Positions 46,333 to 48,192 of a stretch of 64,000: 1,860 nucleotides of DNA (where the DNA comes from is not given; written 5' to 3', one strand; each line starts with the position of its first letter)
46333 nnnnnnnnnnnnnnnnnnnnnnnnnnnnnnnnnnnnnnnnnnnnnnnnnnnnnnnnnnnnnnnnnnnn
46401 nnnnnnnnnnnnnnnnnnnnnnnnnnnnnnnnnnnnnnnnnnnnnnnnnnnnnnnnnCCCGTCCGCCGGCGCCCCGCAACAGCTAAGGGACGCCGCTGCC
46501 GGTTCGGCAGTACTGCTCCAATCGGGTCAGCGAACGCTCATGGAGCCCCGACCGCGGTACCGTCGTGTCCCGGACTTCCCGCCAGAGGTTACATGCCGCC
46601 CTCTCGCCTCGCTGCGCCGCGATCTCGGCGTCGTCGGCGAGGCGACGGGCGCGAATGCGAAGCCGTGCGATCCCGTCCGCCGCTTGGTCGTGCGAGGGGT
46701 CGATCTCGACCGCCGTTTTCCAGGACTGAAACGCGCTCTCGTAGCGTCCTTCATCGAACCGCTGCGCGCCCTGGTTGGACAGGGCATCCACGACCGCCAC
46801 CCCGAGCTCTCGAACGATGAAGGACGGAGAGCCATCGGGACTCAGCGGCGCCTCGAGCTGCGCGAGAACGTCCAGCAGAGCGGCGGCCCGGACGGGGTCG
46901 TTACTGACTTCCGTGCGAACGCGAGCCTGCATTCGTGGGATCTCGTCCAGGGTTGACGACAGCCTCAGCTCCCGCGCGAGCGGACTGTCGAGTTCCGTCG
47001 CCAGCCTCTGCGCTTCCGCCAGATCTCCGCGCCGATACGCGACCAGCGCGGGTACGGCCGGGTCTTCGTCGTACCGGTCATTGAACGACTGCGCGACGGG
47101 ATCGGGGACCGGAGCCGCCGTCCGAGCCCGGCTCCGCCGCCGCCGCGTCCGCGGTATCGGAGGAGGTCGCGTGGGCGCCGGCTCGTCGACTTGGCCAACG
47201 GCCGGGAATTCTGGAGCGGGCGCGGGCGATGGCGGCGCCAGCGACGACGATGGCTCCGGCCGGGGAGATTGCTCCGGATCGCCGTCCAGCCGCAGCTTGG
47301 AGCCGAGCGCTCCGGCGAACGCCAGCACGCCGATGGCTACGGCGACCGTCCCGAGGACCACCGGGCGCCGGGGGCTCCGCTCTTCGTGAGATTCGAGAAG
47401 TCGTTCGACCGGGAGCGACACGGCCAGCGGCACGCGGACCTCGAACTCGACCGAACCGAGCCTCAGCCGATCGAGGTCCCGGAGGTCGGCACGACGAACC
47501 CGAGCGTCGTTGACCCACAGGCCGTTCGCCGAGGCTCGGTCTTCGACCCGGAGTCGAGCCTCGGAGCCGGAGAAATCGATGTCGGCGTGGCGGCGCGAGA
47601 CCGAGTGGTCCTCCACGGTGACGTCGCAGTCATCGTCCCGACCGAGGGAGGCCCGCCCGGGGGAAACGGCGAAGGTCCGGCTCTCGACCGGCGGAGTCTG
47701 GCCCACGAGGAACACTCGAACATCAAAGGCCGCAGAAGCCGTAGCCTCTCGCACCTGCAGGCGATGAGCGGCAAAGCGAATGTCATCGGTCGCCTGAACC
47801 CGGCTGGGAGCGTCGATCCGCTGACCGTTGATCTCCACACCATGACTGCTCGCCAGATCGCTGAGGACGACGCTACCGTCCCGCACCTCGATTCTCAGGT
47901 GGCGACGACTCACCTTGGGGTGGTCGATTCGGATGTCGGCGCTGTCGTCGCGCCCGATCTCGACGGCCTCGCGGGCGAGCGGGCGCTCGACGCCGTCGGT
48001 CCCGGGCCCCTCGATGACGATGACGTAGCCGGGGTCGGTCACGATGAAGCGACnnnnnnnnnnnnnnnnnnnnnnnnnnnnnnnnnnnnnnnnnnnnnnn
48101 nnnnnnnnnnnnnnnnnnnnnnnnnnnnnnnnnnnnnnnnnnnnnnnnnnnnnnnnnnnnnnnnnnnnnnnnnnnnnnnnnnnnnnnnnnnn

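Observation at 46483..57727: Five-gene minus-strand chain couples ppdK to two giant orphan lipoproteins, an FHA/pseudo-CpaF ATPase and a double-FHA membrane protein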

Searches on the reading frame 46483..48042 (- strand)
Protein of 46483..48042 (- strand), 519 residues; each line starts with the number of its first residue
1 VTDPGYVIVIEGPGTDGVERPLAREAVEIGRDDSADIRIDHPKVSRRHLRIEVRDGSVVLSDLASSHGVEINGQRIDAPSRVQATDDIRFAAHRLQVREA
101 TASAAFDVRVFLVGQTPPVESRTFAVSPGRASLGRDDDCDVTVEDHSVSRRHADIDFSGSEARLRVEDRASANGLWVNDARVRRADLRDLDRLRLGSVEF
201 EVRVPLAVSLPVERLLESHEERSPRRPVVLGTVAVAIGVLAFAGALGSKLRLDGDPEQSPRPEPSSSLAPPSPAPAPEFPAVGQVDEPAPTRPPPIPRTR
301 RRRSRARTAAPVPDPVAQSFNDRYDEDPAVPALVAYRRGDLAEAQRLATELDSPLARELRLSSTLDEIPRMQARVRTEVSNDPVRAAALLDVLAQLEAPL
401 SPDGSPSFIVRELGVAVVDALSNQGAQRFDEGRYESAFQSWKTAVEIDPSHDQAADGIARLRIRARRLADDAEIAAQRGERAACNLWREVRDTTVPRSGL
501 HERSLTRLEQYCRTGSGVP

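Call 8: search_protein_families(library=pfam, proteins=[window:46483-48042:-], max_evalue=0.01)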
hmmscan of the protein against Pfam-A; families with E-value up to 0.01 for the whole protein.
window:46483-48042:- (519 aa): 5 families
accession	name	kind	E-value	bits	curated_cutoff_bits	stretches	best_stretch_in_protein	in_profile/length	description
PF00498.31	FHA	-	7.1e-34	116.5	20.7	2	28-90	2-66/67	FHA domain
PF16697.10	Yop-YscD_cpl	-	7.6e-30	103.5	33.2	2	121-203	9-91/94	Inner membrane component of T3SS, cytoplasmic domain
PF07719.23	TPR_2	-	0.0001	22.6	27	0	419-451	2-34/34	Tetratricopeptide repeat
PF00515.34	TPR_1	-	0.0013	18.9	27.8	1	419-451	2-34/34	Tetratricopeptide repeat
PF13414.12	TPR_11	-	0.0014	18.7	26.8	1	427-450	3-26/42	TPR repeat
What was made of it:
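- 46483..48042 (-): KilD-like protein (519 aa): two FHA domains, one transmembrane helix, a Pro-rich linker and a helical/TPR C-terminal domain with a conserved Cys pair. It is a short form that lacks about 250 aa present in most orthologues. Pfam: 2 FHA domains plus TPR (call 8).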

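Call 9: search_protein_families(library=ncbifam, proteins=[window:46483-48042:-], max_evalue=0.01)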
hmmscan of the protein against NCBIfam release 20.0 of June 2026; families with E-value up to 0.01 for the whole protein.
window:46483-48042:- (519 aa): 7 families
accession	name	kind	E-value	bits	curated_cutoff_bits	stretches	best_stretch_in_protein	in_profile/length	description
NF049868.1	FhaB_Rv0019c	equivalog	2.6e-23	82.8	125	2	4-91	66-152/158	FHA domain-containing protein FhaB/FipA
TIGR03354.1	VI_FHA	hypoth_equivalog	3.7e-21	76.4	120.25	2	117-399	12-244/420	type VI secretion system-associated FHA domain protein TagH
NF033760.1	gliding_GltG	equivalog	1.3e-20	73.5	650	2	22-125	21-124/650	adventurous gliding motility protein GltG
NF052573.1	HisKinEspAMyxo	equivalog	1.3e-20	73.1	1400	2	104-199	21-115/755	serine histidine kinase EspA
NF041660.2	oxygluDhInhib_OdhI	equivalog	1.5e-15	57.2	200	2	107-198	35-123/130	oxoglutarate dehydrogenase inhibitor Odhl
NF052403.1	ESX1TransRegEspM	equivalog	2.7e-11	43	550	1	22-78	26-81/367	ESX-1 type VII secretion system transcriptional regulator EspM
TIGR02500.1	type_III_yscD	equivalog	3.4e-09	36.2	86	2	121-175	12-67/413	type III secretion system inner membrane ring subunit SctD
